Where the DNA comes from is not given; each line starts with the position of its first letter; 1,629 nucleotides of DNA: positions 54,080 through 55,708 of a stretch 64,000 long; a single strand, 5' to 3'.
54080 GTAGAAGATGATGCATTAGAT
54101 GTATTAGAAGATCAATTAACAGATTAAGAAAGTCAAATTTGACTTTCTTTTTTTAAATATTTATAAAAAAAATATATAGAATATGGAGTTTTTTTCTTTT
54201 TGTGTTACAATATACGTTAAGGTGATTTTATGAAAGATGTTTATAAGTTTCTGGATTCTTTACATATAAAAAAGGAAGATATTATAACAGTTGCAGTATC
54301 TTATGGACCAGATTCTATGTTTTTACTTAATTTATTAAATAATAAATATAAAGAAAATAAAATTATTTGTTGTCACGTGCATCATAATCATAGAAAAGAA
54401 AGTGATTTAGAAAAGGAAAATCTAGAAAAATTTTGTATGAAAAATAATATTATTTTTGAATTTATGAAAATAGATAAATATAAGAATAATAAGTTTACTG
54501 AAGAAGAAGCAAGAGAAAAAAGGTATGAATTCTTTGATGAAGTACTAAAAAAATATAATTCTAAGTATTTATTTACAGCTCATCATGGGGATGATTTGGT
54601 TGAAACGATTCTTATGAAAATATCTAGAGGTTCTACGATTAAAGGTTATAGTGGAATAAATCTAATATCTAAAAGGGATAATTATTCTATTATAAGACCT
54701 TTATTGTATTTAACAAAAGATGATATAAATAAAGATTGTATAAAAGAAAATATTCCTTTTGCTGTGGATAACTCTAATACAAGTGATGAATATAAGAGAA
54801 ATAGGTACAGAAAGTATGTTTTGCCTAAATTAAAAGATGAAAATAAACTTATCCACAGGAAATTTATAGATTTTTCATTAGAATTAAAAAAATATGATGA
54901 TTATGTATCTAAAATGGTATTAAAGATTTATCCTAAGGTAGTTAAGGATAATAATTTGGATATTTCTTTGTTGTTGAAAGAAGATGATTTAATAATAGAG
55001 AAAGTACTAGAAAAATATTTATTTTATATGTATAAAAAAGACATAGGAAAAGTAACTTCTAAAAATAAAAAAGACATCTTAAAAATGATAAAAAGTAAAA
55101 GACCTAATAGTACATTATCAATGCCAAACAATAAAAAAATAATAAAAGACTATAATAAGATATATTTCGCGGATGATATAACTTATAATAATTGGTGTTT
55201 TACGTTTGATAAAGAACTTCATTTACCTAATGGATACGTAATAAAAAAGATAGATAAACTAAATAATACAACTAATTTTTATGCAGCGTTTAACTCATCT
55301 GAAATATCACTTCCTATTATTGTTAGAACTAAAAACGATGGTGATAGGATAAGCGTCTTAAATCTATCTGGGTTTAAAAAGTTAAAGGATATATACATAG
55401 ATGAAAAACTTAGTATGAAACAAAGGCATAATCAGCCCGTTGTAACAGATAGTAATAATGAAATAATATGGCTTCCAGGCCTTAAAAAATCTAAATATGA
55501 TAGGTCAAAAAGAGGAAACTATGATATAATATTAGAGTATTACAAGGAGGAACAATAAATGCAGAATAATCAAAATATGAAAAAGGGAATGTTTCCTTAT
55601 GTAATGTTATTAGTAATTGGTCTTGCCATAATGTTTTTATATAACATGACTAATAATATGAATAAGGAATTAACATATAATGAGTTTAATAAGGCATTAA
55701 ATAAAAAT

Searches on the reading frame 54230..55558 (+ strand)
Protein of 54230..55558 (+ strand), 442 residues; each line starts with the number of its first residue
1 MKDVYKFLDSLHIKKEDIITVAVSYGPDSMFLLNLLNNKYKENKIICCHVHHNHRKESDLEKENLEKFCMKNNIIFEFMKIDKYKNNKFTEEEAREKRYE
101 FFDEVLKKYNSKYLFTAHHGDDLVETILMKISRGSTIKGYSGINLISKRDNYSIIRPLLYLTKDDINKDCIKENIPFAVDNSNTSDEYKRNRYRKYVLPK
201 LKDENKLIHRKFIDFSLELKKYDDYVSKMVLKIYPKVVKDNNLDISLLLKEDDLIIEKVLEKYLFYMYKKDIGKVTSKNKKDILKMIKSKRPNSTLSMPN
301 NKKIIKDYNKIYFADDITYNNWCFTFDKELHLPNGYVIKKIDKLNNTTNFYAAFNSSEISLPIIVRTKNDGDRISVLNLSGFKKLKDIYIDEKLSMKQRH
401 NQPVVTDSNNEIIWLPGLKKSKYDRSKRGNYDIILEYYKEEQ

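Call 15: search_protein_families(library=pfam, proteins=[window:54230-55558:+], max_evalue=0.00001)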
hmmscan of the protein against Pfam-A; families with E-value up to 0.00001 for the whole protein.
window:54230-55558:+ (442 aa): 2 families
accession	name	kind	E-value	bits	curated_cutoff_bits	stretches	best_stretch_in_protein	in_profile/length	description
PF01171.26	ATP_bind_3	-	8.7e-55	185.7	27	1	19-195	2-181/182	PP-loop family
PF11734.13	TilS_C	-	7e-09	35.4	22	1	364-423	2-60/74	TilS substrate C-terminal domain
